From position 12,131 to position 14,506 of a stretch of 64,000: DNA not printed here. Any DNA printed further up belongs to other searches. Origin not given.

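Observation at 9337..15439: Compact 5-gene cassette of hypothetical proteins built around an SF2 DEAH helicase: a candidate undescribed (defence-like?) system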

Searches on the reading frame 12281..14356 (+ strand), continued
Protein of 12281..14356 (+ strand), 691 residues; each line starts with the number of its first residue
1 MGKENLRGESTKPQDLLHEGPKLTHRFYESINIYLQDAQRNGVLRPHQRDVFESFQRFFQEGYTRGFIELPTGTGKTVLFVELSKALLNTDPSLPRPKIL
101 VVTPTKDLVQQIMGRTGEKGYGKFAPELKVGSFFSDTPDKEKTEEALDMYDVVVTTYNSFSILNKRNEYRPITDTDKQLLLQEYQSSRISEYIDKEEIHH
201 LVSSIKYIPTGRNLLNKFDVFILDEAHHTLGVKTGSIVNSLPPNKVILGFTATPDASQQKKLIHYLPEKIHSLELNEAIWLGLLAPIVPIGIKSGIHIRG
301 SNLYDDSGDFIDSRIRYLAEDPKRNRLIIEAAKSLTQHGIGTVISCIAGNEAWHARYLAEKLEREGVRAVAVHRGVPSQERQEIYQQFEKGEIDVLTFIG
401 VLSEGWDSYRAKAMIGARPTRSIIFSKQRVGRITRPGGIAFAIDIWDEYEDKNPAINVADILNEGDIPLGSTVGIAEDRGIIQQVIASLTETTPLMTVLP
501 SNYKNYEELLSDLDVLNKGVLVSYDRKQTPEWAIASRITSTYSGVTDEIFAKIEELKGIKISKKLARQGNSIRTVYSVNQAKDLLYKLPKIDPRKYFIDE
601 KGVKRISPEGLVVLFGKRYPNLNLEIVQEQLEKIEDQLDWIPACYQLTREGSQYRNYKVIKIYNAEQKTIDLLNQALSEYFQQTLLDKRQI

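Call 25: find_encoding_contigs(protein=P0101, flank=8000, max_places=2)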
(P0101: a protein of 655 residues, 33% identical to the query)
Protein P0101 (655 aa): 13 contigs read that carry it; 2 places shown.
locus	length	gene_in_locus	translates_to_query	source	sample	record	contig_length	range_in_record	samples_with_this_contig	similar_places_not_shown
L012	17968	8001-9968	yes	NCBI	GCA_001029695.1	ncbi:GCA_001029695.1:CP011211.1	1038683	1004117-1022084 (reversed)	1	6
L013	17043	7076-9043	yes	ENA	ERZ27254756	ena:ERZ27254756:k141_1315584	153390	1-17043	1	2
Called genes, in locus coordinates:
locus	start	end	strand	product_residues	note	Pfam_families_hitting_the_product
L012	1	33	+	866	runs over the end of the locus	PF26449:DUF8128, PF02534:T4SS-DNA_transf (faint), PF01935:DUF87 (weak), PF10412:TrwB_AAD_bind (weak)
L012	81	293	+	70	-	PF13560:HTH_31, PF12844:HTH_19, PF01381:HTH_3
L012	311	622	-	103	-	PF04471:Mrr_cat, PF13156:Mrr_cat_2 (weak), PF22722:NA-iREase1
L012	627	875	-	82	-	-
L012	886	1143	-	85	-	-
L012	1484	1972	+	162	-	-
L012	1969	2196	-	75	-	-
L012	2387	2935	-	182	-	PF01928:CYTH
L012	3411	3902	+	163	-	PF13563:2_5_RNA_ligase2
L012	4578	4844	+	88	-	PF02583:Trns_repr_metal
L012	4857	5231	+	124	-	PF13473:Cupredoxin_1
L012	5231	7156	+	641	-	PF00122:E1-E2_ATPase, PF00702:Hydrolase, PF12710:HAD (weak)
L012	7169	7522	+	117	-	PF00085:Thioredoxin, PF00578:AhpC-TSA (weak), PF08534:Redoxin, PF13098:Thioredoxin_2, PF13905:Thioredoxin_8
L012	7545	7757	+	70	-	-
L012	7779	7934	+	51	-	PF03713:DUF305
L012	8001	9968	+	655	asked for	PF00270:DEAD, PF04851:ResIII, PF18766:SWI2_SNF2, PF00271:Helicase_C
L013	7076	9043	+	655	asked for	PF00270:DEAD, PF04851:ResIII, PF18766:SWI2_SNF2, PF00271:Helicase_C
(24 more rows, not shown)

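Call 27: search_solved_structures(query=window:12281-14356:+, max_evalue=0.001)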
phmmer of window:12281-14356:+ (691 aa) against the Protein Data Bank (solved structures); distinct sequences matched with E-value up to 0.001: 38.
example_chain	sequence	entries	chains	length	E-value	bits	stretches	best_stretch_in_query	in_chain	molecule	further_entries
7clg_A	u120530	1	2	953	4.1e-13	52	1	216-437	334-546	Putative helicase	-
1xtk_A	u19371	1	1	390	2.8e-08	36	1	357-451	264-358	Probable ATP-dependent RNA helicase p47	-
8enk_A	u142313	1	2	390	3e-08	35.9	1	357-451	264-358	Spliceosome RNA helicase DDX39B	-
1xti_A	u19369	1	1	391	3e-08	35.9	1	357-451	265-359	Probable ATP-dependent RNA helicase p47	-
1xtj_A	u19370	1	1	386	3.1e-08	35.8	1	357-451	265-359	Probable ATP-dependent RNA helicase p47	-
28xa_H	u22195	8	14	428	4.1e-08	35.4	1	357-451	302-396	Spliceosome RNA helicase DDX39B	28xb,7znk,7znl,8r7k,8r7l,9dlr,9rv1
9t6l_B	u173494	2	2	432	4.2e-08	35.4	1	357-451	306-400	Spliceosome RNA helicase DDX39B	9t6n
7apk_H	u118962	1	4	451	4.9e-08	35.2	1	357-451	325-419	Spliceosome RNA helicase DDX39B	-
9upb_D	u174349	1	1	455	4.9e-08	35.2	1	357-451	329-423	Spliceosome RNA helicase DDX39B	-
9dlp_D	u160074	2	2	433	1.1e-07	34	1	357-451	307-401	Spliceosome RNA helicase DDX39B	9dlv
2db3_A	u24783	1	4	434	1.5e-07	33.5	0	335-463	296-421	ATP-dependent RNA helicase vasa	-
8iju_A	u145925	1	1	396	3.1e-07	32.5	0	355-451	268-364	ATP-dependent RNA helicase DDX39A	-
4kbf_A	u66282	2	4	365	3.2e-07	32.5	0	71-156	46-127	Heat resistant RNA dependent ATPase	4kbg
4d25_A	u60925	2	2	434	4e-06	28.9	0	353-466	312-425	BMVLG PROTEIN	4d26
9if7_L7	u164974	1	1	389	1.9e-05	26.6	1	317-443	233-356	Probable eukaryotic initiation factor 4A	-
6jde_B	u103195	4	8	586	5.9e-05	25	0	44-111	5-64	Putative DNA repair helicase RadD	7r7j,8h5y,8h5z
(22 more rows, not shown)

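Call 46: find_related_loci(query=A5, collection=genome_contigs, flank=10000)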
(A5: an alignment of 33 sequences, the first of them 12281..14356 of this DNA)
Query A5 (691 aa) in genome_contigs; peptide patterns used: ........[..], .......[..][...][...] (x = any residue, [..] = any of these).
600 stretches matched a pattern (row limit reached: there are more); 202 encode a relative of the query (tblastn E <= 1e-3); the best 80 are kept; 79 distinct loci.
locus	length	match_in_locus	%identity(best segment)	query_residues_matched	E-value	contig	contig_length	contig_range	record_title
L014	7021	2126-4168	60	4-683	0e+0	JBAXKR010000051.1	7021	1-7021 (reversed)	MAG: bacterium isolate ELA406 MAG406_51, whole genome shotgun sequence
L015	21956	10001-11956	52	27-684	0e+0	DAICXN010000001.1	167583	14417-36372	MAG TPA_asm: Candidatus Saccharibacteria bacterium isolate clean1742 NODE_1_length_167583_cov_4.433113, whole genome sho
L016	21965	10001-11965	52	27-684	0e+0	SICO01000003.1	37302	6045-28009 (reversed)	MAG: Candidatus Saccharibacteria bacterium isolate Baikal-deep-G207 BACOMB-C4765, whole genome shotgun sequence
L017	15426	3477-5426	51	23-679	0e+0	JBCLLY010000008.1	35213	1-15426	Candidatus Levyibacteriota bacterium isolate SLM_LV1_02b-C10 Node_8_length_35213_cov_52.808191, whole genome shotgun seq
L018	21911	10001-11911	48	27-687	0e+0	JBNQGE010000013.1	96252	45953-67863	MAG: Candidatus Saccharibacteria bacterium isolate Bin_28 c_000000000019, whole genome shotgun sequence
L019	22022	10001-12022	41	24-681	1e-155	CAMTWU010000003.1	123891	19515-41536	MAG: uncultured Candidatus Saccharibacteria bacterium isolate G02_MAG_00010 genome assembly, contig: G02_MAG_00010_00000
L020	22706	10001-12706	42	16-681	2e-134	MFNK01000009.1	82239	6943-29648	MAG: Candidatus Levybacteria bacterium RIFCSPHIGHO2_01_FULL_36_15b rifcsphigho2_01_scaffold_346, whole genome shotgun se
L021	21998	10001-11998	42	21-681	2e-167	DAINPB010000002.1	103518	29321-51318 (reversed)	MAG TPA_asm: Candidatus Saccharibacteria bacterium isolate CTOTU10859 NODE_17_length_103518_cov_5.376279, whole genome s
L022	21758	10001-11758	34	18-625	6e-93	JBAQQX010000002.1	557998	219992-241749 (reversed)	MAG: Candidatus Saccharimonadales bacterium isolate MFD12015_ilm_asm_bin4 k127_17485, whole genome shotgun sequence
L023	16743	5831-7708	33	24-666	5e-93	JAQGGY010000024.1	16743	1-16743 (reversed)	MAG: Candidatus Saccharibacteria bacterium isolate RYN_419 scaffold_1474526, whole genome shotgun sequence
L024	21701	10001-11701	32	26-615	5e-92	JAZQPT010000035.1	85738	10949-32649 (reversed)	MAG: Candidatus Saccharimonadales bacterium isolate T1900045238_TH20190008.MAGScoT_cleanbin_000005 SGB_5494_k141_319066,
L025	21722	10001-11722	34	24-619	9e-91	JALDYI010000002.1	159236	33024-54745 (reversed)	MAG: Candidatus Saccharibacteria bacterium isolate MCT-ROC-18 NODE_32_length_159236_cov_7.331290, whole genome shotgun s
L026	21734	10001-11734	33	22-620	2e-89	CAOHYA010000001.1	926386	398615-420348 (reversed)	MAG: uncultured Candidatus Saccharibacteria bacterium isolate REFINED_METABAT215_TOP10_CONTIGS_1500_ASSEMBLY_K77_MERGED_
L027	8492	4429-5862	35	24-519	5e-88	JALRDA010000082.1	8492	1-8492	MAG: Candidatus Saccharimonadia bacterium isolate JJ.18 JJ_1495158, whole genome shotgun sequence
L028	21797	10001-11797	33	23-638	2e-87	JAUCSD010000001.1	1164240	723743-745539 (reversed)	MAG: Candidatus Saccharibacteria bacterium isolate RYN_404 scaffold_239928, whole genome shotgun sequence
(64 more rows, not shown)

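Call 60: find_related_loci(query=A5, collection=viral_contigs, flank=10000)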
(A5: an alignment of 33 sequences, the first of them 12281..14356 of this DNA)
Query A5 (691 aa) in viral_contigs; peptide patterns used: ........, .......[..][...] (x = any residue, [..] = any of these).
591 stretches matched a pattern; 487 encode a relative of the query (tblastn E <= 1e-3); the best 80 are kept; 80 distinct loci.
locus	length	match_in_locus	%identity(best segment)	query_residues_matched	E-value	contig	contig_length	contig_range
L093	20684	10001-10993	26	44-437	4e-27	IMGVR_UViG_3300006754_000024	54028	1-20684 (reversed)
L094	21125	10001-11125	28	43-436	8e-27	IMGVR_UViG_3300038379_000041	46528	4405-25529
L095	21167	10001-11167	27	44-447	2e-26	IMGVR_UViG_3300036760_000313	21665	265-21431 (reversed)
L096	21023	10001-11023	25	36-437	1e-25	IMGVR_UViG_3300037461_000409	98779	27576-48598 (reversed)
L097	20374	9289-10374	26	8-435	2e-25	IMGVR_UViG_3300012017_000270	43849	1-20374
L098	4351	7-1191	26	44-447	8e-25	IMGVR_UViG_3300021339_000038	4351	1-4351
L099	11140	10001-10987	26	44-435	1e-24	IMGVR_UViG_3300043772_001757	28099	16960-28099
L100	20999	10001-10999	27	45-439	2e-24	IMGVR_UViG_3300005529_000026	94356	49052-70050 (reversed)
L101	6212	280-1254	27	43-437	1e-24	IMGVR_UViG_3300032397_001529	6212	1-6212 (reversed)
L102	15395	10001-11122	27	44-435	3e-24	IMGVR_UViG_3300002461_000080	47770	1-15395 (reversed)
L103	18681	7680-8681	26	44-436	7e-24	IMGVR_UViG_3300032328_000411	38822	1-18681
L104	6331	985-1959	27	43-437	2e-23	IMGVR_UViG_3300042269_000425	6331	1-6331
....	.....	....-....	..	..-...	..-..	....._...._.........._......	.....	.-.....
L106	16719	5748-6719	25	44-437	4e-23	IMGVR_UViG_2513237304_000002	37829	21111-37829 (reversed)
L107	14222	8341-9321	27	44-437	3e-23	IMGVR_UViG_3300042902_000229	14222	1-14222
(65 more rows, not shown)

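Call 62: find_encoding_contigs(protein=P0034, flank=9000, max_places=1)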
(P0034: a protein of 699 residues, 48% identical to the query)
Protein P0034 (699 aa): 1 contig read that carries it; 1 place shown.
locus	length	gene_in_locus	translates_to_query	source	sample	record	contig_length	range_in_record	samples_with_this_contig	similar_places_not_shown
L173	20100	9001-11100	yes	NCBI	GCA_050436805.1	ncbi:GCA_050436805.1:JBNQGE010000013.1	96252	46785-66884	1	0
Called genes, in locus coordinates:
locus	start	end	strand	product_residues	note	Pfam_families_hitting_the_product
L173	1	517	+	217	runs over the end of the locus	PF00583:Acetyltransf_1 (weak), PF13508:Acetyltransf_7 (weak)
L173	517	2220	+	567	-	PF02683:DsbD_TM (weak), PF00578:AhpC-TSA, PF08534:Redoxin, PF13905:Thioredoxin_8, PF17991:Thioredoxin_10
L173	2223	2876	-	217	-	-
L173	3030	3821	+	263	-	PF00112:Peptidase_C1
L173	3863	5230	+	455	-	PF00756:Esterase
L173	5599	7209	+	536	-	PF00890:FAD_binding_2 (weak), PF01134:GIDA (weak), PF01266:DAO (weak), PF03486:HI0933_like (weak), PF07992:Pyr_redox_2 (weak), PF12831:FAD_oxidored, PF13450:NAD_binding_8 (faint)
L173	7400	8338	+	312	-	PF00704:Glyco_hydro_18 (faint)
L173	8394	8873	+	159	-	PF15891:Nuc_deoxyri_tr2 (faint)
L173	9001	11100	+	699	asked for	PF00270:DEAD, PF04851:ResIII, PF18766:SWI2_SNF2, PF00176:SNF2-rel_dom (weak), PF00271:Helicase_C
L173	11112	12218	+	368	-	-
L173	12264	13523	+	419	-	PF08245:Mur_ligase_M, PF27239:FOL3_C, PF02875:Mur_ligase_C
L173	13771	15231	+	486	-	PF00535:Glycos_transf_2, PF13506:Glyco_transf_21, PF13641:Glyco_tranf_2_3, PF13632:Glyco_trans_2_3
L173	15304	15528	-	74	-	-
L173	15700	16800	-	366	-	PF01658:Inos-1-P_synth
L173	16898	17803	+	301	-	PF00126:HTH_1, PF03466:LysR_substrate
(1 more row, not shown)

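Call 63: find_encoding_contigs(protein=P0047, flank=9000, max_places=1)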
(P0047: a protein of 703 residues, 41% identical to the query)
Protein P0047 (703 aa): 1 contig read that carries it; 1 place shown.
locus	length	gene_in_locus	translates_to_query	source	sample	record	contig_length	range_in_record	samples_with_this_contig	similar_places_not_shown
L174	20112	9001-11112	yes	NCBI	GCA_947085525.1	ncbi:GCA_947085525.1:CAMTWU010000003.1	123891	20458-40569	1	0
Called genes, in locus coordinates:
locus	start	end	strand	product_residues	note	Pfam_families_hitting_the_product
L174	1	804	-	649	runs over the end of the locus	PF00115:COX1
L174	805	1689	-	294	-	PF00116:COX2, PF06481:COX_ARM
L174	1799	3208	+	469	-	PF01336:tRNA_anti-codon, PF00152:tRNA-synt_2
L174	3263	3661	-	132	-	PF01050:MannoseP_isomer (weak), PF07883:Cupin_2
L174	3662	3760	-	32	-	-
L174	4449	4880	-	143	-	-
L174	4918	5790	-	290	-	PF00781:DAGK_cat, PF19279:YegS_C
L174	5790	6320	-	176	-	PF01569:PAP2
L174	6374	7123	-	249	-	-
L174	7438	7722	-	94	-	PF03083:MtN3_slv (weak), PF04193:PQ-loop (weak)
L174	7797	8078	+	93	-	PF14117:DUF4287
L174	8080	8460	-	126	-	PF00903:Glyoxalase, PF22677:Ble-like_N (faint)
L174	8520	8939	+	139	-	PF08818:DUF1801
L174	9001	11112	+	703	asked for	PF00270:DEAD, PF04851:ResIII, PF18766:SWI2_SNF2, PF00176:SNF2-rel_dom (weak), PF00271:Helicase_C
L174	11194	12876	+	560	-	-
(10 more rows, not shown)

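Call 64: find_encoding_contigs(protein=P0044, flank=9000, max_places=1)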
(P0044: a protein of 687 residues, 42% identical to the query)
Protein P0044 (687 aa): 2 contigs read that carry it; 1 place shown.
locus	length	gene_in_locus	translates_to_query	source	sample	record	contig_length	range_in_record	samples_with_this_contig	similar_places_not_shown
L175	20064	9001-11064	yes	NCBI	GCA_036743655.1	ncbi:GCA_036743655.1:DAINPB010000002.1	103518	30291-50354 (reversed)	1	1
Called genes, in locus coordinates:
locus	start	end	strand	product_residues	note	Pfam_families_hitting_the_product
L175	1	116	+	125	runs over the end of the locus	-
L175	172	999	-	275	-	-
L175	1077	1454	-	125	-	-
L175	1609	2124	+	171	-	-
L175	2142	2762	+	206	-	PF07884:VKOR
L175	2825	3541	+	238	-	PF00551:Formyl_trans_N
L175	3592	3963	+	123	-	-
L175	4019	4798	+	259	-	PF06966:DUF1295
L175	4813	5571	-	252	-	-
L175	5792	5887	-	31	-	-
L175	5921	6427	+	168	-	-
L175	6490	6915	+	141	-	-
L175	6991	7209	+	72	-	-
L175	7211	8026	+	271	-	PF02517:Rce1-like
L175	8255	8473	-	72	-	-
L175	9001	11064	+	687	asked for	PF00270:DEAD, PF04851:ResIII, PF18766:SWI2_SNF2, PF00271:Helicase_C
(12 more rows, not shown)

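Call 66: search_solved_structures(query=A5, max_evalue=0.0001)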
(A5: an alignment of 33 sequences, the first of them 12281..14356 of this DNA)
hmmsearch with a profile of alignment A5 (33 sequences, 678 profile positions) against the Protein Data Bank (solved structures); distinct sequences matched with E-value up to 0.0001: 81 (the best 60 are shown).
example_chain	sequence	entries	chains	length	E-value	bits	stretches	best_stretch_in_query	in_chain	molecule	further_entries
7clg_A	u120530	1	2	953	2.7e-23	85.5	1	205-448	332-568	Putative helicase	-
3h1t_A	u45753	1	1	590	1.5e-14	56.6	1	207-427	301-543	Type I site-specific restriction-modification system, R (Restriction) subunit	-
4kbf_A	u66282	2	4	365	6.6e-13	51.2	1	65-148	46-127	Heat resistant RNA dependent ATPase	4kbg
6p4f_A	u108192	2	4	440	1.6e-12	49.9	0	362-437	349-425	DNA-dependent ATPase XPBII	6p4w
6jde_B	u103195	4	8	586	1.6e-12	49.9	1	202-427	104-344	Putative DNA repair helicase RadD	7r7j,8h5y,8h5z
5tnu_A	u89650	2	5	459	2e-12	49.6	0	362-437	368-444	DNA-dependent ATPase XPBII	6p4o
2fwr_A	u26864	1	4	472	7.4e-11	44.4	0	361-429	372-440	DNA repair protein RAD25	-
6p66_A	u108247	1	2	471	7.4e-11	44.4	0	361-429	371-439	DNA repair protein RAD25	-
6l5m_A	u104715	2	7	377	3.8e-10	42.1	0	64-137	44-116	Nucleolar RNA helicase 2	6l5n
6l5l_A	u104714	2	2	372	5.1e-10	41.6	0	64-137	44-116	Nucleolar RNA helicase 2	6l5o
1hv8_A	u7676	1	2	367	5.5e-10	41.5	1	344-460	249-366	PUTATIVE ATP-DEPENDENT RNA HELICASE MJ0669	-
1wp9_A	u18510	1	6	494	8e-10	41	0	343-429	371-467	ATP-dependent RNA helicase, putative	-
4bru_A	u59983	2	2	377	1.8e-09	39.8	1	341-444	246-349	ATP-DEPENDENT RNA HELICASE DHH1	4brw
8dpe_A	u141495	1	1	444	2.1e-09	39.6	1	344-433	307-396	ATP-dependent RNA helicase DDX42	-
4ct4_B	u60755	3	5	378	2.4e-09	39.4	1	341-439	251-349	PROBABLE ATP-DEPENDENT RNA HELICASE DDX6 | DDX6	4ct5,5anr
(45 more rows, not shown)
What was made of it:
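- These are SauUSI-type 7clg (2.7e-23), HsdR 3h1t, XPB, RadD 6jde (1.6e-12) and UvsW (call 66). RecA2 also matches DEAD-box RNA helicases (calls 27, 66). The ResIII N-lobe and the best full-core hits are DNA enzymes (call 66).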
